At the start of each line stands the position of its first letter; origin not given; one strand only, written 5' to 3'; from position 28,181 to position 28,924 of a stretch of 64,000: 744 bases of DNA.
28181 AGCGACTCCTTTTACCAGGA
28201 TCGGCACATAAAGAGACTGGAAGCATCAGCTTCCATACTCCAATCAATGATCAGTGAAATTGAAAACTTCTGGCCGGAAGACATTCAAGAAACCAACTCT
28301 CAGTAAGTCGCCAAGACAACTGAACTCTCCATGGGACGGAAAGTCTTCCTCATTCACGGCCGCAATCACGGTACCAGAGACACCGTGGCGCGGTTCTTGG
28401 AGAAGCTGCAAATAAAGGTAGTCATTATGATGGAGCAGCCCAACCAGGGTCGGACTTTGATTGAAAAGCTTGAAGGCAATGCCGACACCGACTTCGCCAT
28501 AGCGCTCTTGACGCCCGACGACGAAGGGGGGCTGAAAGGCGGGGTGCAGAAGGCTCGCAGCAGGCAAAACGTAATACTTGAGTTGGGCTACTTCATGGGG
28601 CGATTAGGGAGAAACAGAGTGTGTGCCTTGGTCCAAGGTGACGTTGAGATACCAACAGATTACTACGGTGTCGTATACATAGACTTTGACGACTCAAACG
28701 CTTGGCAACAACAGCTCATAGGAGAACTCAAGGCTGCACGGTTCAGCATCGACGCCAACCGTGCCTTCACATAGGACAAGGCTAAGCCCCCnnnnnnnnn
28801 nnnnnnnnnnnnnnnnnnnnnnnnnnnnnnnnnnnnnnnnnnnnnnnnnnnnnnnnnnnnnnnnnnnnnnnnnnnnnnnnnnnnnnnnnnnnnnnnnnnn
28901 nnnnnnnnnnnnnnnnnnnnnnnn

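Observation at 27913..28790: AT-richer two-gene cassette: unknown 110-aa protein plus stand-alone TIR-like (COG4271-type) protein next to the array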

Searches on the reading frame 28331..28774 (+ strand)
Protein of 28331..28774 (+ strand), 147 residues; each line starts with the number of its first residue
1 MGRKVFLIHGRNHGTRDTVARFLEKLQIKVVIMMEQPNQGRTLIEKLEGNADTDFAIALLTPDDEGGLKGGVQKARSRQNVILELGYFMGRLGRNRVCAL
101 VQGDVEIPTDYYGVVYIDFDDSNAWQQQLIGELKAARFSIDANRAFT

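Call 4: search_protein_families(library=pfam, proteins=[window:28331-28774:+], max_evalue=1)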
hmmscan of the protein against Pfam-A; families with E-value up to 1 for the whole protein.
window:28331-28774:+ (147 aa): 3 families
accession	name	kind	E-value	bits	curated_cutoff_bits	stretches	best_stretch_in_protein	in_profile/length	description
PF10137.14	CAP12-PCTIR_TIR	-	1.9e-37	128.3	24.7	1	4-120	1-118/119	CAP12/Pycsar effector protein, TIR domain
PF13676.11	TIR_2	-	0.0082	17.1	28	1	5-129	1-118/122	TIR domain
PF05603.17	Hikeshi-like_N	-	0.16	12.2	27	1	97-136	32-71/133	Hikeshi-like, N-terminal domain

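Call 5: search_protein_families(library=padloc, proteins=[window:28331-28774:+], max_evalue=1)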
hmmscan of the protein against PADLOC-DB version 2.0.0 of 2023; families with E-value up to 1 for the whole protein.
window:28331-28774:+ (147 aa): 9 families
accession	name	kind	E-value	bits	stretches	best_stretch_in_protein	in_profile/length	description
PDLC05005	PDC-S35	-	1.4e-63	213.1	1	3-145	119-262/264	-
PDLC05007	PDC-S35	-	3.9e-60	201.9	1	3-144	134-276/278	-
PDLC05004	PDC-S35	-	7.3e-55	184.4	1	3-144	120-263/265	-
PDLC05006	PDC-S35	-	3e-39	132.8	1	3-144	83-230/231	-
PDLC05003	PDC-S35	-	3.2e-36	123.1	1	3-144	90-239/245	-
PDLC00731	Effector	-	6.2e-18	62.8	1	40-123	194-279/306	TIR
PDLC00729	Effector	-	8.1e-17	59.6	1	42-134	45-135/310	TIR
PDLC00732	Effector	-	2.8e-14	50.8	1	40-122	190-274/301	TIR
PDLC02371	PycTIR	-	1.5e-12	45.4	1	27-126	177-267/288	-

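Call 6: search_protein_families(library=ncbifam, proteins=[window:28331-28774:+], max_evalue=1)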
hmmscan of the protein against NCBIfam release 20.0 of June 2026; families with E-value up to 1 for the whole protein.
window:28331-28774:+ (147 aa): 3 families
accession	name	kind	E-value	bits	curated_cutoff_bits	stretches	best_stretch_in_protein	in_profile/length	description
NF050171.1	CDNTAsCap12CFB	equivalog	2.7e-13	49.8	450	1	46-124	50-127/305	CBASS system CD-NTase-associated NAD(+) hydrolase Cap12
NF050172.1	CDNTAsCap12CFB2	equivalog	6e-11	42.1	450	1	53-127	55-128/312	CBASS system CD-NTase-associated NAD(+) hydrolase Cap12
NF053702.1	TrHdxCHCADhChcB1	equivalog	0.085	12.2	400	1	3-55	4-56/250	trans-4-hydroxycyclohexanecarboxylate dehydrogenase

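Call 60: search_solved_structures(query=window:28331-28771:+, max_evalue=0.01, show_alignments=3)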
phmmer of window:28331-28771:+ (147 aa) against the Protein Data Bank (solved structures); distinct sequences matched with E-value up to 0.01: 3.
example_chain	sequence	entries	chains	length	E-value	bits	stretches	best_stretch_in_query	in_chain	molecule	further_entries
9lmq_A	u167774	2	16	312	8.7e-09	38.6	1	19-122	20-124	CD-NTase-associated protein 12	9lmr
7un8_A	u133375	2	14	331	1.1e-05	28.5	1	53-123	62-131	CD-NTase-associated protein 12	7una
8jsj_A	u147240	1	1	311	0.00011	25.3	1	46-119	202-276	PycTIR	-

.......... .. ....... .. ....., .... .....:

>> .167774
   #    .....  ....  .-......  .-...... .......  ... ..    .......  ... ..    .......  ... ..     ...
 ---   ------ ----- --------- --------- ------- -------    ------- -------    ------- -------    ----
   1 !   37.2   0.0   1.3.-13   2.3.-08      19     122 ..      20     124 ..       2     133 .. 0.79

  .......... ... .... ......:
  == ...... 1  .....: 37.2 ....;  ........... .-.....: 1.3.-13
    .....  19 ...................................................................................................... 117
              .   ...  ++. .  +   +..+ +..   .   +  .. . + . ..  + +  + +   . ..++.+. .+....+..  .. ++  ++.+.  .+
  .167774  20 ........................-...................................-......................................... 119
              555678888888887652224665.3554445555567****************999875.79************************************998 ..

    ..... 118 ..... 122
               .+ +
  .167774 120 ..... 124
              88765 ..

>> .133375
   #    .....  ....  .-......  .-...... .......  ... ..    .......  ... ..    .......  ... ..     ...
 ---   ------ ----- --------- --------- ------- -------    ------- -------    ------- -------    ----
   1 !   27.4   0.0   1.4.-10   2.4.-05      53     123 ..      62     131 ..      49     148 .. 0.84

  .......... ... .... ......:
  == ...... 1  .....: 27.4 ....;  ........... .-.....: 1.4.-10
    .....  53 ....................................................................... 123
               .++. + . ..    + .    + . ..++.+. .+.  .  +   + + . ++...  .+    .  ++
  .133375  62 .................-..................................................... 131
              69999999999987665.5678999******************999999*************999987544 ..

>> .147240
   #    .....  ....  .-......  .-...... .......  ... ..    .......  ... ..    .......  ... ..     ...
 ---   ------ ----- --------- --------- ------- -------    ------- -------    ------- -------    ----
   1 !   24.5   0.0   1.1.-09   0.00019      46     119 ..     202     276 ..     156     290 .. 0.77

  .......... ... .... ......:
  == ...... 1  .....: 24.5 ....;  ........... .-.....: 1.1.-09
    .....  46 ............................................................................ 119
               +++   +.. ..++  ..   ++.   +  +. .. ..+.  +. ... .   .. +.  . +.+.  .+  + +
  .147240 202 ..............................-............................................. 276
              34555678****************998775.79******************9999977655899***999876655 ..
